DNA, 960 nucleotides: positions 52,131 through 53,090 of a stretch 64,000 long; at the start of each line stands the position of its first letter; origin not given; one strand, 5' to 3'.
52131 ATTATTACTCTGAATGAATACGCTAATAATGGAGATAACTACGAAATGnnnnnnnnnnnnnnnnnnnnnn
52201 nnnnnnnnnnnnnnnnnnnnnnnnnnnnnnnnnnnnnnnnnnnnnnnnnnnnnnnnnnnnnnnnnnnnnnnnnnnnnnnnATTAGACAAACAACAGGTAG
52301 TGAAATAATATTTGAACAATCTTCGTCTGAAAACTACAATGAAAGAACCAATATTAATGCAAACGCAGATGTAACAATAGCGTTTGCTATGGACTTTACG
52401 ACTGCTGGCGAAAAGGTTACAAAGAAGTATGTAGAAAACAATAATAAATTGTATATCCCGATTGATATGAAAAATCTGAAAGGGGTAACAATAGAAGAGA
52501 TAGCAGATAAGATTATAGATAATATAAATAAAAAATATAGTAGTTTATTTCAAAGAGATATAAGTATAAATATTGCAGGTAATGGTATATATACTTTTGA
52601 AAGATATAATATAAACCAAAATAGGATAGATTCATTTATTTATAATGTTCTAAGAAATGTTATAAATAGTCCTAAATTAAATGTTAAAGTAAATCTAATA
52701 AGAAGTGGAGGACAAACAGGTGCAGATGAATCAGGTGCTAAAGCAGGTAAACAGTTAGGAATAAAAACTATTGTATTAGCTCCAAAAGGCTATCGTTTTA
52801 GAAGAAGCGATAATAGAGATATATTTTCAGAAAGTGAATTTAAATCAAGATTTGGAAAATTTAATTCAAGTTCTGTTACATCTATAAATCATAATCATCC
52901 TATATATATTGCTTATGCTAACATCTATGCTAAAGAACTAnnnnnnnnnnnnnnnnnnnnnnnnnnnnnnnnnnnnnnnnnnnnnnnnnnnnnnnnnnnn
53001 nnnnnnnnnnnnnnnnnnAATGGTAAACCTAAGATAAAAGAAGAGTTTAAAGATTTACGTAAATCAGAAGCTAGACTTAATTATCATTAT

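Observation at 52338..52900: YpsA/cpYpsA (SLOG-superfamily)-like domain embedded in the giant RNAP protein, with distinct composition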

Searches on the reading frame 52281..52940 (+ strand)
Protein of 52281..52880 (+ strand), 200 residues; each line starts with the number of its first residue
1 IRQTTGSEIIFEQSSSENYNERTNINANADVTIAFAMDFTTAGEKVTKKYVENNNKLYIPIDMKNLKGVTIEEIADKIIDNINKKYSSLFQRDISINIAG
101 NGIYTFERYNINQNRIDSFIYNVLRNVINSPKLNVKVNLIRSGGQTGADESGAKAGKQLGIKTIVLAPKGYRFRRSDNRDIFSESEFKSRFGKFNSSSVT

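Call 18: find_homologous_proteins(query=window:52281-52880:+, max_evalue=0.001)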
Query seq(200 aa) (200 aa): 361 proteins with E <= 0.001 among 442 candidates; the best 120 are listed.
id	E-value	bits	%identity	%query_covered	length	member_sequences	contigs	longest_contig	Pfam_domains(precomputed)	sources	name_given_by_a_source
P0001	1.7e-46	176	52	92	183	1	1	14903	PF12694.13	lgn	-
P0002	2.7e-45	172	53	92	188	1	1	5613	PF12694.13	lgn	-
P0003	3.6e-45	172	53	92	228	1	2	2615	PF12694.13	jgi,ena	-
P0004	4.9e-45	172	51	92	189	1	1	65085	PF12694.13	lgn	-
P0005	7.2e-45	171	49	91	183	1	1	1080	PF12694.13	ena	-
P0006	4.4e-44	168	56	49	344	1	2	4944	PF12694.13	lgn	-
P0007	4.8e-44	168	51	92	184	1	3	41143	PF12694.13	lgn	-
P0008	1.1e-43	167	49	93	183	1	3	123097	PF12694.13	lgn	-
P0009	1.5e-43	167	52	92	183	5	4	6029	PF12694.13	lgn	-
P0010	2.5e-43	166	50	92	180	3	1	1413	PF12694.13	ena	-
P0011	5.0e-43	165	49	94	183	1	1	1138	PF12694.13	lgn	-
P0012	1.1e-42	164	48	93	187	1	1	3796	PF12694.13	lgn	-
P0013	1.8e-42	163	48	92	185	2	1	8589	PF12694.13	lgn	-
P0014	2.1e-42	163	49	93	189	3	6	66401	PF12694.13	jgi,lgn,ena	-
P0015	3.0e-42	162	49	92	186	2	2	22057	PF12694.13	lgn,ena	-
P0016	4.2e-42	162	48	95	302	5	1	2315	PF12694.13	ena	-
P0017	4.4e-42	162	44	66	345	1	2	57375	PF12694.13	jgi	jgi:hypothetical protein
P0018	9.1e-42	161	51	92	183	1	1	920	PF12694.13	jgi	jgi:hypothetical protein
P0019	2.3e-41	160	48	92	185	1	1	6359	PF12694.13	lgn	-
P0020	2.7e-41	159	43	99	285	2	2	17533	PF12694.13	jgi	-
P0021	3.0e-41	159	50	92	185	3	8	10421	PF12694.13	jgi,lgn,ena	jgi:hypothetical protein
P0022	5.2e-41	158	49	92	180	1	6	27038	PF12694.13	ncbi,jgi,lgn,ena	-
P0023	6.9e-41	158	49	93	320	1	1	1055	PF12694.13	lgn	-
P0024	1.0e-40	157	46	92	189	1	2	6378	PF12694.13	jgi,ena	jgi:hypothetical protein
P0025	1.3e-40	157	48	92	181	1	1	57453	PF12694.13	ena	-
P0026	1.4e-40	157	46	92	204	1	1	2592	PF12694.13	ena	-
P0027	1.4e-40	157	50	92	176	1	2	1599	PF12694.13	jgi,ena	-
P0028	1.5e-40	157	49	91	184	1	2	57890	PF12694.13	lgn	-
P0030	2.6e-40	156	51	92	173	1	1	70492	PF12694.13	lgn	-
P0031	4.3e-40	155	46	93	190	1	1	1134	PF12694.13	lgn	-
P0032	4.7e-40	155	48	92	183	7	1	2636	PF12694.13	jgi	-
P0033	1.1e-39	154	50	92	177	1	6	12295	PF12694.13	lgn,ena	-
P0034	1.1e-39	154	44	92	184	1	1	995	PF12694.13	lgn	-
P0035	2.2e-39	153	51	92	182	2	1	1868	PF12694.13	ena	-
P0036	2.6e-39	153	48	91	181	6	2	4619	PF12694.13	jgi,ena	jgi:hypothetical protein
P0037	3.2e-39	153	46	93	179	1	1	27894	PF12694.13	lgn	-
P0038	3.3e-39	153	48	93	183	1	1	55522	PF12694.13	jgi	jgi:hypothetical protein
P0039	4.1e-39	152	46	92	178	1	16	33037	PF12694.13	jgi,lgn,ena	-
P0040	4.3e-39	152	49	92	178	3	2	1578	PF12694.13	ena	-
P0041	6.4e-39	152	45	96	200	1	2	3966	PF12694.13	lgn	-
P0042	9.0e-39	151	49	92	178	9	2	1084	PF12694.13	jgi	-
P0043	9.3e-39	151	46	92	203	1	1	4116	PF12694.13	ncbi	-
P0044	9.8e-39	151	47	93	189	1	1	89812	PF12694.13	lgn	-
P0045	1.1e-38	151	44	94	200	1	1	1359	PF12694.13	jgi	-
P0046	1.2e-38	151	43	94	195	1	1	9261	PF12694.13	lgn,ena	-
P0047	1.6e-38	150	46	92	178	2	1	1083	PF12694.13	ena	-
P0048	1.8e-38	150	48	92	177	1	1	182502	PF12694.13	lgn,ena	-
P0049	2.1e-38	150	47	92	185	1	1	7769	PF12694.13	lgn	-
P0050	3.0e-38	149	50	92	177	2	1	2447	PF12694.13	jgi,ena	-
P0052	4.4e-38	149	46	91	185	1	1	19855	PF12694.13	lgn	-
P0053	4.9e-38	149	48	93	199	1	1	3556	PF12694.13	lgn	-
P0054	9.9e-38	148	48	92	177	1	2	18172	PF12694.13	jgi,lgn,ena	jgi:hypothetical protein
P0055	1.2e-37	147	45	94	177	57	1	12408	PF12694.13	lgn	-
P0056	3.5e-37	146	45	92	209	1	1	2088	PF12694.13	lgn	-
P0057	4.0e-37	146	46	96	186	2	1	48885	PF12694.13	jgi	-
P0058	4.6e-37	146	47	93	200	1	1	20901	PF12694.13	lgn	-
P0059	8.8e-37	145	44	94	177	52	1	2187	PF12694.13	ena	-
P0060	9.1e-37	145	44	93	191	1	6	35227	PF12694.13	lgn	-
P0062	2.2e-36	143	46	93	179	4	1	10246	PF12694.13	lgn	-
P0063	2.6e-36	143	47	92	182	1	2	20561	PF12694.13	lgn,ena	-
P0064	3.1e-36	143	48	91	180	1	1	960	PF12694.13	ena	-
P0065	4.4e-36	142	44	94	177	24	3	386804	PF12694.13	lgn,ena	-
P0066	5.7e-36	142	44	94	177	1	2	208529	PF12694.13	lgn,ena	-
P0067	7.8e-36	142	45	91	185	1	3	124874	PF12694.13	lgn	-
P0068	1.0e-35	141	47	92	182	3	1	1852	PF12694.13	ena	-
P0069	1.1e-35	141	42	92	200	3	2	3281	PF12694.13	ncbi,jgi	-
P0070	1.3e-35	141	46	92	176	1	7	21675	PF12694.13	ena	-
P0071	2.9e-35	140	42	91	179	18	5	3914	PF12694.13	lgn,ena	-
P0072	3.1e-35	140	45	92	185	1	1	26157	PF12694.13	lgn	-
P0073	3.8e-35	139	46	92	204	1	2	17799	PF12694.13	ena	-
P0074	6.0e-35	139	44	92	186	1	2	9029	PF12694.13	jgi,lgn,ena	-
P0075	7.5e-35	138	43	91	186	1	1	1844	PF12694.13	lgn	-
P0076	7.6e-35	138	46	92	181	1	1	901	PF12694.13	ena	-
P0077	1.1e-34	138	45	92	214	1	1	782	PF12694.13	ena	-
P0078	1.1e-34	138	46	92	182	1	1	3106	PF12694.13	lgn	-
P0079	1.3e-34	138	45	93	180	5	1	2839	PF12694.13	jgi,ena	jgi:hypothetical protein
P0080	1.4e-34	137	46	93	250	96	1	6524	PF12694.13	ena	-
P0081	1.5e-34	137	43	92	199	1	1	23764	PF12694.13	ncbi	-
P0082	1.6e-34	137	45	92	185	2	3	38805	PF12694.13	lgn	-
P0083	1.9e-34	137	45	92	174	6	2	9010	PF12694.13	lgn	-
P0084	2.3e-34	137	42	92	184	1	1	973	PF12694.13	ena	-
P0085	2.4e-34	137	45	92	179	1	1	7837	PF12694.13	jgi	jgi:hypothetical protein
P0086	2.6e-34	137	46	87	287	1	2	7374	PF12694.13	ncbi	-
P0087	2.7e-34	137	43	93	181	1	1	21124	PF12694.13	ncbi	-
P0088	3.8e-34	136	46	94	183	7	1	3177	PF12694.13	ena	-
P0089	4.0e-34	136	45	92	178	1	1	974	PF12694.13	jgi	jgi:hypothetical protein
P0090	4.4e-34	136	44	92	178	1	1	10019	PF12694.13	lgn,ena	-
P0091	8.7e-34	135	42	92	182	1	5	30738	PF12694.13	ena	-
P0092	1.1e-33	135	45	91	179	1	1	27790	PF12694.13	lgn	-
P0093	1.1e-33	135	46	84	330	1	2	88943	PF06941.18,PF12694.13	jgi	-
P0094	1.2e-33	135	45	92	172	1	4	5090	PF12694.13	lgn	-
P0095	1.3e-33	134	41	91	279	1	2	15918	PF12694.13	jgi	jgi:hypothetical protein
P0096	1.5e-33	134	42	92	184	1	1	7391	PF12694.13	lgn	-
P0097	1.6e-33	134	44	92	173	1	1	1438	PF12694.13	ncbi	-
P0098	2.0e-33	134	42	96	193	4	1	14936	PF12694.13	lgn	-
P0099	3.2e-33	133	48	92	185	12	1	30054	PF12694.13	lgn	-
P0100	4.2e-33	133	47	93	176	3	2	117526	PF12694.13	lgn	-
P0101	4.4e-33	133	45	92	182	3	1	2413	PF12694.13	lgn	-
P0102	5.1e-33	132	43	92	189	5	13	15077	PF12694.13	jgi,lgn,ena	jgi:hypothetical protein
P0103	9.2e-33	132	42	94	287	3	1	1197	PF12694.13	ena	-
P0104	9.6e-33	132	46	92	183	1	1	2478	PF12694.13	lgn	-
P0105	1.0e-32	131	43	91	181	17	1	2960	PF12694.13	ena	-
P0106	1.2e-32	131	45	92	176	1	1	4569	PF12694.13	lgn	-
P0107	1.9e-32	131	42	92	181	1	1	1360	PF12694.13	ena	-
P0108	2.0e-32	130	42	93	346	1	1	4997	PF06941.18,PF12694.13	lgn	-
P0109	2.5e-32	130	48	52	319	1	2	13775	PF12694.13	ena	-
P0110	2.5e-32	130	43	93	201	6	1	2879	PF12694.13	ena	-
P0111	3.3e-32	130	45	91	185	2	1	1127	PF12694.13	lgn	-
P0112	3.7e-32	130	41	92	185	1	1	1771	PF12694.13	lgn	-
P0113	4.7e-32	129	42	92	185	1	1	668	PF12694.13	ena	-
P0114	5.2e-32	129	41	91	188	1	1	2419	PF12694.13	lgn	-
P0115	5.5e-32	129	43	93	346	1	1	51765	PF06941.18,PF12694.13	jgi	jgi:5'-nucleotidase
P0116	6.1e-32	129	41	93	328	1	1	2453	PF06941.18,PF12694.13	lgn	-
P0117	8.4e-32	128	44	92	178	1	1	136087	PF12694.13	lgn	-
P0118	1.2e-31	128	42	92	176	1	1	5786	PF12694.13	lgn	-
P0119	1.3e-31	128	41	92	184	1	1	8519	PF12694.13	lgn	-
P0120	1.8e-31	127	44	92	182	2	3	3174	PF12694.13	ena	-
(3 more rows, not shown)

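Call 21: search_protein_families(library=pfam, proteins=[P0017, P0093, P0020, P0016, P0001, P0065], max_evalue=0.1)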
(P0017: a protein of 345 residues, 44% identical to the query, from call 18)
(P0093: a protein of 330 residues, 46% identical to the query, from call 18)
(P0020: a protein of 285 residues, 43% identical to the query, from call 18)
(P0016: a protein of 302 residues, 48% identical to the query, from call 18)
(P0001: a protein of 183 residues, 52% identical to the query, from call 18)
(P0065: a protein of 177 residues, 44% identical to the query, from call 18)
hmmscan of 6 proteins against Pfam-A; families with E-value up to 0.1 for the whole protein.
P0017 (345 aa): 1 family
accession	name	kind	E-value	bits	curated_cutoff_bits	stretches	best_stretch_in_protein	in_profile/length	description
PF12694.12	cpYpsA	-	2e-08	34.6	26.2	2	5-77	46-116/145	Circularly permutated YpsA SLOG family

P0093 (330 aa): 3 families
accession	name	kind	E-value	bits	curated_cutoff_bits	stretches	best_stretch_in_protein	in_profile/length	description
PF12694.12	cpYpsA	-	2e-16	60.5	26.2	2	3-91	43-125/145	Circularly permutated YpsA SLOG family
PF06941.18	NT5C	-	1.8e-12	48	24.8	1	218-315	58-152/180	5' nucleotidase, deoxy (Pyrimidine), cytosolic type C protein (NT5C)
PF00702.32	Hydrolase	-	0.099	13.5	26.4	0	213-281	84-147/191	haloacid dehalogenase-like hydrolase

P0020 (285 aa): 1 family
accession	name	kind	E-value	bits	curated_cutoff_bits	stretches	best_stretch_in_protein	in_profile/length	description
PF12694.12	cpYpsA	-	9.1e-12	45.4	26.2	2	75-171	39-125/145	Circularly permutated YpsA SLOG family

P0016 (302 aa): 1 family
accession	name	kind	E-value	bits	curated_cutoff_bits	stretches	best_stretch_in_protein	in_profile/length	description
PF12694.12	cpYpsA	-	2.2e-09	37.6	26.2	2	86-172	44-125/145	Circularly permutated YpsA SLOG family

P0001 (183 aa): 2 families
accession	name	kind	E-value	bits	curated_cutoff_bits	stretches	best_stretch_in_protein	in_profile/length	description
PF12694.12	cpYpsA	-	6e-13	49.2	26.2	2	5-90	46-124/145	Circularly permutated YpsA SLOG family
PF14069.11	SpoVIF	-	0.056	13.6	27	1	56-81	43-68/72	Stage VI sporulation protein F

P0065 (177 aa): 2 families
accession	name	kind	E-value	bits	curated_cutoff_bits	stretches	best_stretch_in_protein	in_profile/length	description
PF12694.12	cpYpsA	-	3.4e-15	56.5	26.2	2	8-86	47-125/145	Circularly permutated YpsA SLOG family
PF02481.21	DNA_processg_A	-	0.058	13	29.6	1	106-162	60-116/212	DNA recombination-mediator protein A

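Call 27: predict_structure(alignment_id=A1)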
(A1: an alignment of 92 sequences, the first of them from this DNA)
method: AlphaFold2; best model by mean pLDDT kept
length: 192 residues; sequences in the alignment: 92
mean_pLDDT: 95.2   pTM: 0.91
mean pLDDT of the five models: 95.2, 94.5, 94.4, 94.4, 93.7
residues with pLDDT >= 90: 174; 70-90: 13; 50-70: 2; < 50: 3
segments of 3 or more residues with pLDDT < 50: 190-192
pLDDT, mean of each block of 10 residues (from residue 1): 92 93 98 97 98 97 97 98 90 97 96 98 98 97 98 98 96 93 85 47
secondary structure, 60 per line:
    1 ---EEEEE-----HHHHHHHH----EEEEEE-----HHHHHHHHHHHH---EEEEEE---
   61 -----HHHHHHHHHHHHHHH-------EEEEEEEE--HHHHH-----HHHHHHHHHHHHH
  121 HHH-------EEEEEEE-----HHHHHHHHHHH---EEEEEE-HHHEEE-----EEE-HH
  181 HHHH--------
elements in order: E4-8 H14-21 E26-31 H37-48 E52-57 H66-80 E88-95 H98-102 H108-123 E131-137 H143-153 E157-162 E167-169 E175-177 H179-184

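Call 31: fold_search(model_id=the predicted structure, library=pdb)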
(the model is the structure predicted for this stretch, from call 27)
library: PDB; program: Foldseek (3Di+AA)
matches with E <= 10: 1607; with E <= 0.001: 0
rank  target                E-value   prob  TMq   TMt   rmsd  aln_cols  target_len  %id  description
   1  5l3s_G                2.0e-03  0.72  0.27  0.21  11.9       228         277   12  Structure of the GTPase heterodimer of crenarchaeal SRP54 and FtsY (released 2016-06-08)
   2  3imk                  2.1e-03  1.00  0.44  0.52   2.8       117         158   20  Crystal structure of Putative molybdenum carrier protein (YP_461806.1) from SYNTROPHUS ACIDITROPHICUS SB at 1.45 A resol (released 2009-08-25)
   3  6cy5_B                4.1e-03  0.80  0.33  0.23  11.4       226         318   14  Crystal structure of Signal recognition particle receptor FtsY from Elizabethkingia anophelis in complex with GDP (released 2018-05-02)
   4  5l3r_D                6.3e-03  0.77  0.34  0.25  11.5       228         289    8  Structure of the GTPase heterodimer of chloroplast SRP54 and FtsY from Arabidopsis thaliana (released 2016-06-08)
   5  5l3s_C                6.3e-03  0.54  0.27  0.22  11.8       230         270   11  Structure of the GTPase heterodimer of crenarchaeal SRP54 and FtsY (released 2016-06-08)
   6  7tlp_D                6.7e-03  0.93  0.35  0.21   6.3       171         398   12  Structure of Atopobium parvulum SufS K235R (released 2022-02-16)
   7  6cqp_B                7.1e-03  0.89  0.37  0.27  10.0       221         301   14  High resolution crystal structure of FtsY-NG domain of E. coli (released 2018-08-22)
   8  6frk_x                7.5e-03  0.75  0.33  0.20  12.7       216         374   10  Structure of a prehandover mammalian ribosomal SRP and SRP receptor targeting complex (released 2018-03-28)
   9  6cy5_A                8.0e-03  0.80  0.35  0.24  11.3       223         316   14  Crystal structure of Signal recognition particle receptor FtsY from Elizabethkingia anophelis in complex with GDP (released 2018-05-02)
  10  6cy1_B                8.0e-03  0.77  0.34  0.24  11.6       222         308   13  Crystal structure of Signal recognition particle receptor FtsY from Elizabethkingia anophelis (released 2018-05-02)
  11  5l3s_A                8.5e-03  0.47  0.26  0.21  11.1       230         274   10  Structure of the GTPase heterodimer of crenarchaeal SRP54 and FtsY (released 2016-06-08)
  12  2cnw_D                9.0e-03  0.84  0.36  0.28  10.5       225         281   12  GDPALF4 complex of the SRP GTPases Ffh and FtsY (released 2006-10-11)
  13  2cnw_E                9.5e-03  0.82  0.36  0.27  10.6       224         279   13  GDPALF4 complex of the SRP GTPases Ffh and FtsY (released 2006-10-11)
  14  1vlj_A                1.0e-02  0.80  0.33  0.20   8.5       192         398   10  Crystal structure of NADH-dependent butanol dehydrogenase A (TM0820) from Thermotoga maritima at 1.78 A resolution (released 2004-08-17)
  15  2cnw_F                1.1e-02  0.80  0.36  0.29  10.6       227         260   14  GDPALF4 complex of the SRP GTPases Ffh and FtsY (released 2006-10-11)
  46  1g64_A                2.8e-02  0.47  0.30  0.32   9.1       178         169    9  THE THREE-DIMENSIONAL STRUCTURE OF ATP:CORRINOID ADENOSYLTRANSFERASE FROM SALMONELLA TYPHIMURIUM. COBALAMIN/ATP TERNAR (released 2000-12-20)
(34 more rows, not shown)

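Call 32: fold_search(model_id=the predicted structure, library=viral)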
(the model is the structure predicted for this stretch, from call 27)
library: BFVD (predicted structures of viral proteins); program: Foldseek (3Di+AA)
matches with E <= 10: 957; with E <= 0.001: 3
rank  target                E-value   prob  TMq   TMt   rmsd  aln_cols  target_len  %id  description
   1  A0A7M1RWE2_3          2.2e-17  1.00  0.79  0.11   3.0       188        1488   38  Uncharacterized protein [uncultured phage cr10_1]
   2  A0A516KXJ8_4          2.9e-17  1.00  0.87  0.16   2.7       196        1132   33  (no name in the UniProt tables at hand)
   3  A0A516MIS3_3          8.1e-04  1.00  0.37  0.06   3.7       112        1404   24  (no name in the UniProt tables at hand)
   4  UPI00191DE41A         3.0e-03  1.00  0.30  0.08   3.0        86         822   28  (no name look-up for this kind of identifier)
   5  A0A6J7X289            3.4e-03  0.63  0.27  0.22  10.4       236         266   11  AAA domain containing protein [uncultured Caudovirales phage]
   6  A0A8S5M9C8            7.9e-03  0.57  0.29  0.23  10.7       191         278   11  AAA domain protein [Siphoviridae sp. ctv4j104]
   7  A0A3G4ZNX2            8.4e-03  0.60  0.31  0.17   9.1       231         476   12  VWFA domain-containing protein [Terrestrivirus sp.]
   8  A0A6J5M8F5            1.1e-02  0.44  0.29  0.21  13.7       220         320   10  Uncharacterized protein [uncultured Caudovirales phage]
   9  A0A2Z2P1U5            1.1e-02  0.82  0.33  0.19  10.8       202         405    9  SGNH/GDSL hydrolase family protein [Lactococcus phage PLgY-30]
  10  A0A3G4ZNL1            1.3e-02  0.30  0.26  0.18  12.4       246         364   12  VWFA domain-containing protein [Terrestrivirus sp.]
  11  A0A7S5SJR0            1.4e-02  0.41  0.26  0.26  10.8       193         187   13  (no name in the UniProt tables at hand)
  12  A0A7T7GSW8            1.5e-02  0.77  0.32  0.18   7.4       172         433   12  (no name in the UniProt tables at hand)
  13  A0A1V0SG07            1.6e-02  0.80  0.34  0.23   6.3       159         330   12  Spore protein YkvP/CgeB glycosyl transferase-like domain-containing protein [Hokovirus HKV1]
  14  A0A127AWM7            1.6e-02  0.77  0.29  0.36   9.2       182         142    6  DNA helicase [Bacillus phage SP-15]
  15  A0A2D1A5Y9            2.1e-02  0.21  0.23  0.16  11.9       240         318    8  (no name in the UniProt tables at hand)
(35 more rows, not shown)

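Call 33: search_protein_families(library=pfam, proteins=[window:52296-52862:+], max_evalue=1)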
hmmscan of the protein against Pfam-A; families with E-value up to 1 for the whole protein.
seq(189 aa): 3 families
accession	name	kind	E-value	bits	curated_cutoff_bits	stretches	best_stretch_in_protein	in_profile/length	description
PF12694.12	cpYpsA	-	1.8e-07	31.5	26.2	2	9-64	48-104/145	Circularly permutated YpsA SLOG family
PF15731.11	MqsA_antitoxin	-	0.019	15.5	30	1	37-128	40-126/131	Antitoxin component of bacterial toxin-antitoxin system, MqsA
PF17353.8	DUF5381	-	0.074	13.3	26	1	62-110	89-138/170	Family of unknown function (DUF5381)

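Call 34: search_solved_structures(query=A1, max_evalue=1, show_alignments=2)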
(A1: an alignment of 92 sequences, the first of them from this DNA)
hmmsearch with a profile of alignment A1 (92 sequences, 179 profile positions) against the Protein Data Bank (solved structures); distinct sequences matched with E-value up to 1: 2.
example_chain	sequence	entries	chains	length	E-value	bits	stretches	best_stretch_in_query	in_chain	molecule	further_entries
3imk_A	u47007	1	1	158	2.4e-12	50.1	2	4-85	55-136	Putative molybdenum carrier protein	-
4jdu_A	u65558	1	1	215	0.69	12.8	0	52-108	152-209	Aerotolerance-related membrane protein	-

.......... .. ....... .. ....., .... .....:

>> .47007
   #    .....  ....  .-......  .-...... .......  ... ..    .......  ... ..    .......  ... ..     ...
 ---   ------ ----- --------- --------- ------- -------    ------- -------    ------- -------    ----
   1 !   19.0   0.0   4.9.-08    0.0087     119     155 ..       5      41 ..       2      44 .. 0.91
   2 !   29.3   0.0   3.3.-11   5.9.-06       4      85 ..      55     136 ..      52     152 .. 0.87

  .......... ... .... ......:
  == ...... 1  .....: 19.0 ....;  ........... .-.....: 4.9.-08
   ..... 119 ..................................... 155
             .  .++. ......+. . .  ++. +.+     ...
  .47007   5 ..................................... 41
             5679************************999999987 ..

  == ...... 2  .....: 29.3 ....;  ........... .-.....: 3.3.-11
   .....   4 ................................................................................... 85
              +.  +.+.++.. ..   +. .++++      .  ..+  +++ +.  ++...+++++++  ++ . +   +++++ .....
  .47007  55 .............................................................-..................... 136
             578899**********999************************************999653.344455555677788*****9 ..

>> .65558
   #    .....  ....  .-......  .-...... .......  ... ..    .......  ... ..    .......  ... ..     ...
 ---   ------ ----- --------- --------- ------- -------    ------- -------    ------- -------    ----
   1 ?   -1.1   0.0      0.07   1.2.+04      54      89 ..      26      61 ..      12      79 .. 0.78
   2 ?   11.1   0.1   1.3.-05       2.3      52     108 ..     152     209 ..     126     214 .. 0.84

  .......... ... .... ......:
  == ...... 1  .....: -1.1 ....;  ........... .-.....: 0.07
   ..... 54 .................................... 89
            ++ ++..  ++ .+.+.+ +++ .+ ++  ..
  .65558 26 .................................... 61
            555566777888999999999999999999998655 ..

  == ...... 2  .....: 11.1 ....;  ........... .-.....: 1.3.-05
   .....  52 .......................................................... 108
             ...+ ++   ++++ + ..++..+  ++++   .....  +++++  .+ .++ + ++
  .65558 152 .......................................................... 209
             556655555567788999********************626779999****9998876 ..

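Call 40: find_encoding_contigs(protein=P0004, flank=6000, max_places=2)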
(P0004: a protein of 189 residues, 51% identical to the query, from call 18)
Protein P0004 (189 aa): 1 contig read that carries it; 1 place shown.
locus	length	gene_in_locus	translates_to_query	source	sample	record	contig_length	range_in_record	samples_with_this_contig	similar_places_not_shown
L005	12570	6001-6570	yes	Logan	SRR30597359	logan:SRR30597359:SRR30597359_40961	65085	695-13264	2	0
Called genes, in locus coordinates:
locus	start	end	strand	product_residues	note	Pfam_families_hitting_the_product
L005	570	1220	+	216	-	-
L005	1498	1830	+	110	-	-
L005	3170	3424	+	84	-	-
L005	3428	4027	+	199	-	-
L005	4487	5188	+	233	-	-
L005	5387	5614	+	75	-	-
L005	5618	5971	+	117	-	-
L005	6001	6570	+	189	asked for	PF12694:cpYpsA (faint)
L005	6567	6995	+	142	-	PF25735:Phage_L5_gp82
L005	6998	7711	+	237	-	PF09414:RNA_ligase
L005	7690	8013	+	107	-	PF01844:HNH (weak)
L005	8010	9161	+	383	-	PF13671:AAA_33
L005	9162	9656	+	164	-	PF01551:Peptidase_M23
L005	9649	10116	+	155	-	-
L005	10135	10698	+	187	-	PF13563:2_5_RNA_ligase2, PF02834:LigT_PEase (faint), PF23474:Acb1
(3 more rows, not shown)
